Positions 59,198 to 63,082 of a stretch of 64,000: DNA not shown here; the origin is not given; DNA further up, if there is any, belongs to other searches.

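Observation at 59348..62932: Two secreted proteins share a C-terminal lysine-rich FN3-like module, a possible cell-wall or surface retention domain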

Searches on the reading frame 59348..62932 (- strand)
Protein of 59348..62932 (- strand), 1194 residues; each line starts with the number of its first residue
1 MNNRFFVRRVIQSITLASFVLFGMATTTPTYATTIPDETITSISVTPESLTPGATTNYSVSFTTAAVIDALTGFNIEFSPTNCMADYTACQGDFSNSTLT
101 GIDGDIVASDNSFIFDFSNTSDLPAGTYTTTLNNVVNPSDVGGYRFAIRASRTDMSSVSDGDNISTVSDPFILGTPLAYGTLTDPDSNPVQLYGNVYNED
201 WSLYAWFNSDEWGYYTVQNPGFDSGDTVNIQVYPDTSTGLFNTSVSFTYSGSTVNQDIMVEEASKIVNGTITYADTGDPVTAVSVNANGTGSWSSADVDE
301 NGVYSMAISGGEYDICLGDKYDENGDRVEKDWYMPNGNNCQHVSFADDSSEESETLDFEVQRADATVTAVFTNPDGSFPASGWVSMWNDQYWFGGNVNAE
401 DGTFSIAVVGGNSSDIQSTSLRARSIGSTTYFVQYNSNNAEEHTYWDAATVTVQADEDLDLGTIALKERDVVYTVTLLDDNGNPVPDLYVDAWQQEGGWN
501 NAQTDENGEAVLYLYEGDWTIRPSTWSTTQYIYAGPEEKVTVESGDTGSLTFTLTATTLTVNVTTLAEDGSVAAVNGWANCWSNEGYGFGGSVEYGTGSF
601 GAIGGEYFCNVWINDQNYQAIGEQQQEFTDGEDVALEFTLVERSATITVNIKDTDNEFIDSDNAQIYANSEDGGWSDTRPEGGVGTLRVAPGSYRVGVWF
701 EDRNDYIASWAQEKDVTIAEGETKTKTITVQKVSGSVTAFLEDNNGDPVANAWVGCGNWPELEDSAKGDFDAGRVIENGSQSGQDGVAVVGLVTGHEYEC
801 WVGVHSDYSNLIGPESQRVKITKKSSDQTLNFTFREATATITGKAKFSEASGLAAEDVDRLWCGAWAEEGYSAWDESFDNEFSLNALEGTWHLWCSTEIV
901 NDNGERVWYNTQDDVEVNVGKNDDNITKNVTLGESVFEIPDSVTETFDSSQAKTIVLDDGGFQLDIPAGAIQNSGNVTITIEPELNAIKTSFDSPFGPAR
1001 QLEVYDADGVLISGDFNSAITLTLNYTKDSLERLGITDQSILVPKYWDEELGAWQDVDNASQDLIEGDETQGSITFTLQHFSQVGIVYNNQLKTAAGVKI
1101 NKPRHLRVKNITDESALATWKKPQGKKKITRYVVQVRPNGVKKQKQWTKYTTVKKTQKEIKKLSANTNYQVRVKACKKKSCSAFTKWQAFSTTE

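Call 4: search_protein_families(library=pfam, proteins=[window:59348-62932:-], max_evalue=1)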
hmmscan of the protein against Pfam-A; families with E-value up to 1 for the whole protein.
window:59348-62932:- (1194 aa): 7 families
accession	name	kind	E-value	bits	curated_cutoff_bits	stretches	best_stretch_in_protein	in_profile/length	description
PF00041.27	fn3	-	4.1e-14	53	25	1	1102-1179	2-72/84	Fibronectin type III domain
PF25059.1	FN3_DSCAM-DSCAML_C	-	0.00031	21.5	39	1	1117-1179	10-68/89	DSCAM/DSCAML C-terminal Fn3-like domain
PF01108.23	Tissue_fac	-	0.0032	17.7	27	1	1093-1183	15-106/107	Tissue factor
PF16656.11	Pur_ac_phosph_N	-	0.0033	18.4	30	1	1105-1192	5-93/93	Purple acid Phosphatase, N-terminal domain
PF02369.22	Big_1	-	0.0043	17.6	34.9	1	471-513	19-65/93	Bacterial Ig-like domain (group 1)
PF09294.16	Interfer-bind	-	0.092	13.5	21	1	1131-1187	43-98/104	Interferon-alpha/beta receptor, fibronectin type III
PF15976.11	CooC_C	-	0.37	11.3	29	0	721-771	4-52/93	CS1-pili formation C-terminal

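Call 11: find_encoding_contigs(protein=window:59348-62932:-, flank=10000, max_places=4)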
Protein window:59348-62932:- (1194 aa): no gene with exactly this product is on record in the collection.

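Call 13: find_homologous_proteins(query=window:59348-62932:-, max_evalue=0.001)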
Query window:59348-62932:- (1194 aa): 6 proteins with E <= 0.001 among 8000 candidates.
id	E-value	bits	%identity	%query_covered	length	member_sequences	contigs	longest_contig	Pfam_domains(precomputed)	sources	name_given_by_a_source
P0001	0.0e+0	2725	100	100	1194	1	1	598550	PF00041.28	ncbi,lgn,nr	ncbi:MAG: fibronectin type III domain-containing protein [Candidatus Kerfeldbacteria bacterium]|nr:f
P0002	0.0e+0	1374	52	100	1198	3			PF13620.13,PF00041.28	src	-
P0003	0.0e+0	1135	47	96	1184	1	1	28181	PF25059.2,PF00041.28,PF16656.12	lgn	-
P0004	9.5e-237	807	40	97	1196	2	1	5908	PF13620.13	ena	-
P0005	3.5e-42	163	26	70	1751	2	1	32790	PF01839.30,PF12256.15,PF13715.13,PF16743.11,PF13517.13,PF14686.13,PF13620.13,PF09136.17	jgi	-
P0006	7.8e-33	132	26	71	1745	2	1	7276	PF01839.30,PF07495.20,PF23194.2,PF17802.8,PF13620.13,PF17210.10,PF10670.16,PF13715.13,PF13517.13,PF14686.13,PF09430.17,PF22904.4,PF09136.17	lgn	-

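Call 15: find_encoding_contigs(protein=P0001, flank=10000, max_places=3)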
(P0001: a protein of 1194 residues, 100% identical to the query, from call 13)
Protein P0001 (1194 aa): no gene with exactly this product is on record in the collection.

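Call 27: search_protein_families(library=ncbifam, proteins=[window:59348-62932:-], max_evalue=1)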
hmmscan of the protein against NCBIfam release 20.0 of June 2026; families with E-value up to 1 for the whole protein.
window:59348-62932:- (1194 aa): 0 families

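Call 38: find_encoding_contigs(protein=P0003, flank=10000, max_places=3)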
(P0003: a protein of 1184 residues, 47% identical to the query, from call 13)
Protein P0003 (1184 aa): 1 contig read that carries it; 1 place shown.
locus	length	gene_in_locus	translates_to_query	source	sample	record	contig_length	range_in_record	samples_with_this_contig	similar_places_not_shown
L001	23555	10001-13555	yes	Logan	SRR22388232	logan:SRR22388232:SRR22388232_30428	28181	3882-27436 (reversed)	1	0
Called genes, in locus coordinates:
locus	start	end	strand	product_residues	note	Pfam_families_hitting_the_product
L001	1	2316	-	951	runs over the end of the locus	PF00580:UvrD-helicase, PF13245:AAA_19, PF13604:AAA_30 (faint), PF01079:Hint (weak), PF14890:Intein_splicing, PF13361:UvrD_C, PF13538:UvrD_C_2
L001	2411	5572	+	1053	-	PF00873:ACR_tran, PF03176:MMPL (faint)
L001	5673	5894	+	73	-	PF03840:SecG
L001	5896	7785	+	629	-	PF00496:SBP_bac_5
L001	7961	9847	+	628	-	PF00753:Lactamase_B, PF12706:Lactamase_B_2, PF22505:RNase_J_b_CASP, PF17770:RNase_J_C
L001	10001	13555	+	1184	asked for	PF00041:fn3, PF16656:Pur_ac_phosph_N (weak), PF25059:FN3_DSCAM-DSCAML_C (weak)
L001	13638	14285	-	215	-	-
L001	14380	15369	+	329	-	PF00579:tRNA-synt_1b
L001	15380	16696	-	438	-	PF21799:MurD-like_N (weak), PF08245:Mur_ligase_M, PF02875:Mur_ligase_C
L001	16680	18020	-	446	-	PF26299:MurL_N, PF26298:MurL_epimerase_C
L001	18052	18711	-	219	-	PF00702:Hydrolase, PF13419:HAD_2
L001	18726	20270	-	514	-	PF01676:Metalloenzyme, PF06415:iPGM_N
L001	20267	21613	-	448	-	PF02878:PGM_PMM_I, PF02879:PGM_PMM_II, PF02880:PGM_PMM_III, PF00408:PGM_PMM_IV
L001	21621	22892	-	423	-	PF04519:Bactofilin (weak), PF26514:DUF8173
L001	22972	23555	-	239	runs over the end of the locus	PF01209:Ubie_methyltran, PF13489:Methyltransf_23, PF05175:MTS (weak), PF07021:MetW (weak), PF13847:Methyltransf_31, PF08241:Methyltransf_11, PF08242:Methyltransf_12, PF13649:Methyltransf_25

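Call 60: predict_structure(alignment_id=A3)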
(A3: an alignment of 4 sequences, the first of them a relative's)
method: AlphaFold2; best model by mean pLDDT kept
length: 1194 residues; sequences in the alignment: 4
mean_pLDDT: 65.2   pTM: 0.34
mean pLDDT of the five models: 65.2, 61.5, 58.5, 56.5, 53.7
residues with pLDDT >= 90: 25; 70-90: 564; 50-70: 345; < 50: 260
segments of 3 or more residues with pLDDT < 50: 1-34, 82-87, 152-163, 176-263, 290-293, 412-427, 584-587, 709-714, 759-775, 805-809, 904-906, 936-941, 983-998, 1047-1054, 1083-1099
pLDDT, mean of each block of 10 residues (from residue 1): 30 30 25 52 79 83 79 68 50 74 67 68 81 80 70 41 58 53 39 41 36 37 45 33 38 36 62 77 68 61 73 73 57 62 64 74 76 74 65 70 75 37 45 63 55 72 71 85 83 62 86 78 71 72 79 79 82 77 55 79 73 73 69 80 83 69 68 59 78 72 55 63 77 78 80 64 31 52 77 69 58 70 63 82 79 69 67 65 81 69 55 70 79 54 69 69 74 67 41 42 62 58 66 56 49 51 62 66 46 35 85 88 72 88 81 87 87 81 85 71
secondary structure, 60 per line:
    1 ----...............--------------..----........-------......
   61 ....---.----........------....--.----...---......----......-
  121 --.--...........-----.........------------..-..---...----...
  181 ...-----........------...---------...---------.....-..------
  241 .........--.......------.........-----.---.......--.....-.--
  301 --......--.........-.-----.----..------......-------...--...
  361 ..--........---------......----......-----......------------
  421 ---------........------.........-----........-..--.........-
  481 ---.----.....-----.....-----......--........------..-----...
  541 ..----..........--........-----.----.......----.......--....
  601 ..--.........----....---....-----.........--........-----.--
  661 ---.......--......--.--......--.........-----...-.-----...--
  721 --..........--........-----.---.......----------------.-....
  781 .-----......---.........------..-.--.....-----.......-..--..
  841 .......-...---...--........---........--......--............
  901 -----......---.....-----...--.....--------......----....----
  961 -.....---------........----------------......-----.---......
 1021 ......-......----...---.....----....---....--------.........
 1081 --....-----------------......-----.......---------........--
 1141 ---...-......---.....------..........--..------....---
elements in order (helices of 4 or more, strands of 3 or more residues): H5-19 E40-47 E55-64 E73-80 H87-90 E98-100 E104-109 E114-119 E126-136 E142-150 E171-173 E178-183 E189-196 E203-205 E215-217 E227-231 E241-249 E252-258 E265-273 E283-289 E292-296 E303-308 E311-319 E340-345 E353-355 E358-362 E365-372 E382-387 E392-397 E403-408 E430-437 E444-452 E458-465 E471-479 E489-493 E499-503 E509-514 E517-524 E538-542 E547-556 E559-566 E577-583 E588-594 E597-602 E605-613 E618-621 E625-628 E634-642 E645-652 E664-670 E673-678 E684-689 E692-700 E706-708 E716-718 E723-732 E735-742 E752-758 E777-781 E787-792 E796-804 E817-821 E827-833 E839-847 E860-867 E871-878 E881-886 E889-900 E906-911 E915-919 E925-927 E930-934 E943-948 E953-956 E962-966 E976-983 E1000-1005 E1015-1026 H1028-1033 E1044-1048 E1053-1056 E1060-1063 E1072-1080 E1083-1086 E1104-1109 E1115-1121 E1131-1138 E1148-1153 E1157-1161 E1168-1177 E1188-1191
